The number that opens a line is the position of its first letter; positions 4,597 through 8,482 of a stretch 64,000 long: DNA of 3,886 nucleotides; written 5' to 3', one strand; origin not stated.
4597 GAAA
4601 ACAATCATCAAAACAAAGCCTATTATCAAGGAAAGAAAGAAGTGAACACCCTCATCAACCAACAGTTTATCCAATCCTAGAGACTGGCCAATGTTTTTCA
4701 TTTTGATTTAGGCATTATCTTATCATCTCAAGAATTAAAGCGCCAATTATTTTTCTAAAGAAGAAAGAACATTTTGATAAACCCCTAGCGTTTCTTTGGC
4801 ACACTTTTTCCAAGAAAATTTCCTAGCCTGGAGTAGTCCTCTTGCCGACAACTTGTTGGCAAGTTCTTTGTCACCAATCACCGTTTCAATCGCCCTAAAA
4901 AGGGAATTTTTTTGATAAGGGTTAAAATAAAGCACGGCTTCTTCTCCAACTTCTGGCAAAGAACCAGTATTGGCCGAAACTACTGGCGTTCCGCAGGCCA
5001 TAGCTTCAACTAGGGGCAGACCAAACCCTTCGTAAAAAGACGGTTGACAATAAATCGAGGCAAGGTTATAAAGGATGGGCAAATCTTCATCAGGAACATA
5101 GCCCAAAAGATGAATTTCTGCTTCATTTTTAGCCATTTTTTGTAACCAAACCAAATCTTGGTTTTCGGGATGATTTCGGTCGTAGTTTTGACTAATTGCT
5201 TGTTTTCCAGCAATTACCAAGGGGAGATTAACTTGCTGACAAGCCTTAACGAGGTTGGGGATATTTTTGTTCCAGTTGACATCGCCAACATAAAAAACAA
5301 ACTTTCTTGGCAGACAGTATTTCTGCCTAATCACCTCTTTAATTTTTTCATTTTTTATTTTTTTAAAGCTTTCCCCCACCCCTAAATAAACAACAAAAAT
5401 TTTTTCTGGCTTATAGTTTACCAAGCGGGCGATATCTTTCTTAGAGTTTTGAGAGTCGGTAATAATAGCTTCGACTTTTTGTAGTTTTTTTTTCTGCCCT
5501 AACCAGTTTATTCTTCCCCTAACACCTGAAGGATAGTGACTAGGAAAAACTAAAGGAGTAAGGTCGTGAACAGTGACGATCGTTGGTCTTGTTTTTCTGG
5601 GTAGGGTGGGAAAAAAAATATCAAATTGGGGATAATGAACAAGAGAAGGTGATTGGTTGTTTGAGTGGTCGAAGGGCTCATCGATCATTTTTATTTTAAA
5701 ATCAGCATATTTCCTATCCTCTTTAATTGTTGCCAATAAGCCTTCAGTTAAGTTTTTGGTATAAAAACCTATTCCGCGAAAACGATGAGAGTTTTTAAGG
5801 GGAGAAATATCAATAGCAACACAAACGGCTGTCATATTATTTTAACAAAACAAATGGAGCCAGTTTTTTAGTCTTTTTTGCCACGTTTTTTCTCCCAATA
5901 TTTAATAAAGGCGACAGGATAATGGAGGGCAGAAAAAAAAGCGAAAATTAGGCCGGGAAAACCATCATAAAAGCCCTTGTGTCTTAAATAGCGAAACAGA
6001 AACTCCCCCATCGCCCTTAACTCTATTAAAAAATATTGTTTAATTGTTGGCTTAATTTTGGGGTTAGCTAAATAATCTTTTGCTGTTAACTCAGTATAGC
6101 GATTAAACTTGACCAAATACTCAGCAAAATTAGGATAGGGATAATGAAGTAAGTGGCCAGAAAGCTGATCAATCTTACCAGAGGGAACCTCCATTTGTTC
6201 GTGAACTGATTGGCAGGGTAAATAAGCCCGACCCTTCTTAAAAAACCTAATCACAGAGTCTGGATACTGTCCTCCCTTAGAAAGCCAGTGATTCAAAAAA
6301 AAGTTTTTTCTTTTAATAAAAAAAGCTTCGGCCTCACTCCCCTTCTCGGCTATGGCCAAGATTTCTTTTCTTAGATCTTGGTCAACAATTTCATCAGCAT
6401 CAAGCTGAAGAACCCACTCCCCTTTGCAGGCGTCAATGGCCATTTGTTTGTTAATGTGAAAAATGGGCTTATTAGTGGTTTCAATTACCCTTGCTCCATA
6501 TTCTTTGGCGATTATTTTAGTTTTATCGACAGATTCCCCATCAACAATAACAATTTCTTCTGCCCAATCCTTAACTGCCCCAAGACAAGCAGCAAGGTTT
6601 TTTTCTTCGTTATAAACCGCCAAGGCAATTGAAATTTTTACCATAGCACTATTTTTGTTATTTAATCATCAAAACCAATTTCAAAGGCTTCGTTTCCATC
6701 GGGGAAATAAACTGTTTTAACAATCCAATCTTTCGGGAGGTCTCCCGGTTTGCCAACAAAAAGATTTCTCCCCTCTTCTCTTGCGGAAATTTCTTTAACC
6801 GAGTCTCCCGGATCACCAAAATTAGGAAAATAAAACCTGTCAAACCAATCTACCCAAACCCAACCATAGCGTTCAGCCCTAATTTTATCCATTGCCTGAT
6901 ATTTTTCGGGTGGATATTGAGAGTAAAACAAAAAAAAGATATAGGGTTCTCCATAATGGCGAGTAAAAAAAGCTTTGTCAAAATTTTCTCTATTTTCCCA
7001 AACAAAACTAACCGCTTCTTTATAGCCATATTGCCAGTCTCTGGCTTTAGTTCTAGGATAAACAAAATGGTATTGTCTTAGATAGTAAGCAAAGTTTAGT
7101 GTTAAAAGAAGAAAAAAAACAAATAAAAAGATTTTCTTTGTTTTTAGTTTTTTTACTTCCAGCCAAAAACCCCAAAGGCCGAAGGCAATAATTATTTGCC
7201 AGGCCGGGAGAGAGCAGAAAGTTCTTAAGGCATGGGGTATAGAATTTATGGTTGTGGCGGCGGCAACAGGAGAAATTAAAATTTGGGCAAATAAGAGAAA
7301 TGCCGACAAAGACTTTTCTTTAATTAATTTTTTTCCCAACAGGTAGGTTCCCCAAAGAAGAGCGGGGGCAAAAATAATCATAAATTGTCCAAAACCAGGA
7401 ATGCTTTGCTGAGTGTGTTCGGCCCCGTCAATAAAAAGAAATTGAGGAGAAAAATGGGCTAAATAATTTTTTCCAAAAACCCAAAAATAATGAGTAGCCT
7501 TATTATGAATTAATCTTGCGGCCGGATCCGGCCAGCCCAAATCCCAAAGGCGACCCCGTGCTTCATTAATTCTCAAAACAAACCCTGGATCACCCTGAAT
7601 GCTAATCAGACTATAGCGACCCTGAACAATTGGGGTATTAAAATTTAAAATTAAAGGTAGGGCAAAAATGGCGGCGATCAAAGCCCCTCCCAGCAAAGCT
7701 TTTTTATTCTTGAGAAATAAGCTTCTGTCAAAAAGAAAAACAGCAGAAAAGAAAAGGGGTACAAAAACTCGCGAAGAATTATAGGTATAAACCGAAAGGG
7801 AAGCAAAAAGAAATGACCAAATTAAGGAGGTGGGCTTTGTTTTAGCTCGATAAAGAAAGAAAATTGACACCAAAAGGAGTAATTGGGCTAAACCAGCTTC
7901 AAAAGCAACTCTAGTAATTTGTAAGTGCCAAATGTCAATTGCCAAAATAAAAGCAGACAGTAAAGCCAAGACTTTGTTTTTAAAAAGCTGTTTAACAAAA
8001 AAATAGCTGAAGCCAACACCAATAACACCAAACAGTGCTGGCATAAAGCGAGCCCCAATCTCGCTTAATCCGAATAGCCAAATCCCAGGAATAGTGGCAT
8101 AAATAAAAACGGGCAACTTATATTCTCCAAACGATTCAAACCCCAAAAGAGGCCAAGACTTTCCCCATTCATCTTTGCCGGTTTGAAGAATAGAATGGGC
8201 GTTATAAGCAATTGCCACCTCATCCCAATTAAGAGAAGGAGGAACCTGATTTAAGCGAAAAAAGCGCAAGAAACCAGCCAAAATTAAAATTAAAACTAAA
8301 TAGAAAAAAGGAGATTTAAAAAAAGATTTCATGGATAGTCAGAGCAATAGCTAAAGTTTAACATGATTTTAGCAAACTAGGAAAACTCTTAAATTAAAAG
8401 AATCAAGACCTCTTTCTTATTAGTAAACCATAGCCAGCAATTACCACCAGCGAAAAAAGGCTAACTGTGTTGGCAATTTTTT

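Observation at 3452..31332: About 28-kb co-directional envelope glycosylation mega-operon rich in GT-C enzymes and apparently lacking an initiating phosphoglycosyltransferase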

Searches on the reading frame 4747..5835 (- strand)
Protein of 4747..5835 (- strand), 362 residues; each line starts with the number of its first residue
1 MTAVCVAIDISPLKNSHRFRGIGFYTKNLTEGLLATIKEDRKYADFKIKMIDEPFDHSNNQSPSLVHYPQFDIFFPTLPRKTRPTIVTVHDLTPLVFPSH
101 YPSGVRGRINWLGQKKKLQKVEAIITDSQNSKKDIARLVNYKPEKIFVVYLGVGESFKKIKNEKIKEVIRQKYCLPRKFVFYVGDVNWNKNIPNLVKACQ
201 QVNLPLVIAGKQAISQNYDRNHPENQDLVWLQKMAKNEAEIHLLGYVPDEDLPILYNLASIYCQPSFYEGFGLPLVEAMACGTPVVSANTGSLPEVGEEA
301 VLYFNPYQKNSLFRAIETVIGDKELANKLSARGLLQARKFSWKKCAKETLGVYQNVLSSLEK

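Call 5: search_protein_families(library=pfam, proteins=[window:4747-5835:-], max_evalue=0.01)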
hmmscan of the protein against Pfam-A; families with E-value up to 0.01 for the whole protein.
window:4747-5835:- (362 aa): 6 families
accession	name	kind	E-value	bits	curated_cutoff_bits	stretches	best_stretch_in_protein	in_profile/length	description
PF00534.26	Glycos_transf_1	-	4.3e-33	114.7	26.4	1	176-332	14-168/172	Glycosyl transferases group 1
PF13692.12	Glyco_trans_1_4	-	2.3e-22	80.2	27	1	178-322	2-142/142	Glycosyl transferases group 1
PF13439.12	Glyco_transf_4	-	2.7e-08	34.5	28.5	1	62-153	72-166/170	Glycosyltransferase Family 4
PF13524.12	Glyco_trans_1_2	-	5.1e-07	30.2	25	1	204-346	15-139/144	Glycosyl transferase-like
PF20706.3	GT4-conflict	-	7.2e-07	29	26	1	232-347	253-383/385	Family 4 Glycosyltransferase in conflict systems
PF13579.12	Glyco_trans_4_4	-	0.00015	22.6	29.7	1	66-152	75-158/158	Glycosyl transferase 4-like domain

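Call 58: search_protein_families(library=ncbifam, proteins=[window:4747-5835:-], max_evalue=0.00001)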
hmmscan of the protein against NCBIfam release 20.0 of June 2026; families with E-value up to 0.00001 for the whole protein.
window:4747-5835:- (362 aa): 23 families
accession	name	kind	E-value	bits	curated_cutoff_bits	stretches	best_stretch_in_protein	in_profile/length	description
TIGR02149.1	glgA_Coryne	subfamily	2.2e-31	109.4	302.4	1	83-357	107-391/391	glycogen synthase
TIGR04047.1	MSMEG_0565_glyc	hypoth_equivalog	2e-25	89.7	259.85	1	119-354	137-372/373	MSMEG_0565 family glycosyltransferase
TIGR03449.1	mycothiol_MshA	equivalog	1.1e-19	70.7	462.5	1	113-357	157-404/406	D-inositol-3-phosphate glycosyltransferase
NF041876.1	EPS_EpsE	equivalog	1.2e-15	57.7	400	1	113-346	154-386/389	exopolysaccharide biosynthesis GT4 family glycosyltransferase EpsE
NF038295.1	EPS_HpsP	equivalog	3.5e-15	55.9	550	1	117-356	151-387/388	hormogonium polysaccharide biosynthesis glycosyltransferase HpsP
NF038298.1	EPS_HpsO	equivalog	5.4e-15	55.1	575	1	114-356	140-387/388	hormogonium polysaccharide biosynthesis glycosyltransferase HpsO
NF047684.1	TeichurnBiosyTuaC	equivalog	3.1e-14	52.7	550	1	82-357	132-390/391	teichuronic acid biosynthesis protein TuaC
TIGR04157.1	glyco_rSAM_CFB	subfamily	1.4e-13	50.6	400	1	114-302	163-344/406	TIGR04157 family glycosyltransferase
NF053787.1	GlcN_PG_synth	equivalog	1.9e-13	50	480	1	137-357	157-360/361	N-acetylglucosaminyl phosphatidylglycerol synthase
NF041010.1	glycosy_Agl16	equivalog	3.2e-13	49.3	575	1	59-356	70-351/352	glycosylation protein Agl16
TIGR03999.1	thiol_BshA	equivalog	4.6e-13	48.8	273.7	1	121-357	145-374/375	N-acetyl-alpha-D-glucosaminyl L-malate synthase BshA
NF050063.1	ProtGlycPglJ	equivalog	1.4e-12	47.5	500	1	105-350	129-360/363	N-acetylgalactosamine-N,N'-diacetylbacillosaminyl-diphospho-undecaprenol 4-alpha-N-acetylgalactosaminyltransferase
TIGR03088.1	stp2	hypoth_equivalog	2.5e-12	46.5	409.05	1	103-357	120-374/374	TIGR03088 family PEP-CTERM/XrtA system glycosyltransferase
TIGR02472.1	sucr_P_syn_N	equivalog_domain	1.4e-11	43.8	576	1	116-348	180-433/439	sucrose-phosphate synthase, putative, glycosyltransferase domain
NF012028.0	PRK15484.1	subfamily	2.6e-11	43.2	618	1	163-348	177-370/380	lipopolysaccharide N-acetylglucosaminyltransferase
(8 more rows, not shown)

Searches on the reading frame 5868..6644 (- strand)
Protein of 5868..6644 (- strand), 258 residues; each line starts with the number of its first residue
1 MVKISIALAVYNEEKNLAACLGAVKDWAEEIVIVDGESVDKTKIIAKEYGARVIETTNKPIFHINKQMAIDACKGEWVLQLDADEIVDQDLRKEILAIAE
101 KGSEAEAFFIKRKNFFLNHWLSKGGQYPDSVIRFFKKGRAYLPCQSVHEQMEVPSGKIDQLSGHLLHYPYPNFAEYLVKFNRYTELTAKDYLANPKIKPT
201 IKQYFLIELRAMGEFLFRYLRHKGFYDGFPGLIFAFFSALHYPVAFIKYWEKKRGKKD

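Call 5: search_protein_families(library=pfam, proteins=[window:5868-6644:-], max_evalue=0.01)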
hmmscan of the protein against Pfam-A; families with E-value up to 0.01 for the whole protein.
window:5868-6644:- (258 aa): 2 families
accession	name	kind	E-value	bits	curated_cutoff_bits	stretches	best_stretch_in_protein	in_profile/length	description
PF00535.33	Glycos_transf_2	-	5.4e-18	65.9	23.3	1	5-111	1-116/168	Glycosyl transferase family 2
PF13704.12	Glyco_tranf_2_4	-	7.5e-05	23.6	27.5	1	12-88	2-85/98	Glycosyl transferase family 2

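Call 58: search_protein_families(library=ncbifam, proteins=[window:5868-6644:-], max_evalue=0.00001)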
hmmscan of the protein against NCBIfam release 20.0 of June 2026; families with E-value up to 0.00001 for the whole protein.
window:5868-6644:- (258 aa): 6 families
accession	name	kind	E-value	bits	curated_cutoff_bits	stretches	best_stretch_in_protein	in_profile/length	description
TIGR04283.1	glyco_like_mftF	equivalog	1.1e-12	48.1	182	1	4-111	1-112/221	TIGR04283 family arsenosugar biosynthesis glycosyltransferase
TIGR04195.1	S_glycosyl_SunS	equivalog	5.1e-09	35.5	350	1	4-89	59-146/421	SunS family peptide S-glycosyltransferase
NF007482.0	PRK10073.1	equivalog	2.6e-08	33.2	423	1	3-101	7-112/334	glycosyltransferase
TIGR04182.1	glyco_TIGR04182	equivalog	7.6e-07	28.8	325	1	5-97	3-95/293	S-layer glycoprotein N-glycosyltransferase AglJ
NF010496.0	PRK13915.1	equivalog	1.2e-06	27.8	262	1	3-58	32-93/307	glucosyl-3-phosphoglycerate synthase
NF041391.1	DPhHxTase_Halo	equivalog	4.7e-06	25.7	375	1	10-102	3-96/213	dolichyl-phosphate hexose transferase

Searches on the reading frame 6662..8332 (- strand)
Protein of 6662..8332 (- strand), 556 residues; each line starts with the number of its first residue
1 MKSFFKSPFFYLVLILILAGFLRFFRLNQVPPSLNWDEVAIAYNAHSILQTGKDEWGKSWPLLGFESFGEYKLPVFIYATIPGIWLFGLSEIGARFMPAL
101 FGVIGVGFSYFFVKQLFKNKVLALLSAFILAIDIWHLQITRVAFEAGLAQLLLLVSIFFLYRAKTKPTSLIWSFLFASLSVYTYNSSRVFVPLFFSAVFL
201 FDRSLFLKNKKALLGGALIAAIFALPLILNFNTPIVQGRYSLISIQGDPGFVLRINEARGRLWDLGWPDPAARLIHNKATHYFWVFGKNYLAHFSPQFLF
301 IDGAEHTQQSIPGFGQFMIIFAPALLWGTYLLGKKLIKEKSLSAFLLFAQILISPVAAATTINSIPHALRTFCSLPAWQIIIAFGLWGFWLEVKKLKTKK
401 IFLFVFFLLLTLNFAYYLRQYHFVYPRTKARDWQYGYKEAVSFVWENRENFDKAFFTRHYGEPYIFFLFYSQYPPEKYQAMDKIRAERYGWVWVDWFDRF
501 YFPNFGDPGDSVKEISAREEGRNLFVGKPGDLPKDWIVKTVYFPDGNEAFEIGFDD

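Call 5: search_protein_families(library=pfam, proteins=[window:6662-8332:-], max_evalue=0.01)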
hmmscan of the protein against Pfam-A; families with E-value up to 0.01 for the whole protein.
window:6662-8332:- (556 aa): 2 families
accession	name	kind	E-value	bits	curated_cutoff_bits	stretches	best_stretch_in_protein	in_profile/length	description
PF13231.12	PMT_2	-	5.1e-09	37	26.1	1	75-227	5-157/160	Dolichyl-phosphate-mannose-protein mannosyltransferase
PF02366.24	PMT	-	1.5e-07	31.7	22.7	1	17-181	5-173/245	Dolichyl-phosphate-mannose-protein mannosyltransferase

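Call 18: search_protein_families(library=ncbifam, proteins=[window:6662-8332:-], max_evalue=0.1)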
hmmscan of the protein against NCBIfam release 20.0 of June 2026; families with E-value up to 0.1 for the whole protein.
window:6662-8332:- (556 aa): 0 families

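Call 21: search_solved_structures(query=window:6662-8332:-, max_evalue=1)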
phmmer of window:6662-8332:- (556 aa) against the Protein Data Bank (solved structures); distinct sequences matched with E-value up to 1: 1.
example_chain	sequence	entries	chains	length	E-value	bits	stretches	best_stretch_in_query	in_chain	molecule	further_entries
5ezm_A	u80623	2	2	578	0.00014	24.3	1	60-160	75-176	4-amino-4-deoxy-L-arabinose transferase or related glycosyltransferases of PMT family | 4-amino-4-deoxy-L-arabinose (L-Ara4N) transferase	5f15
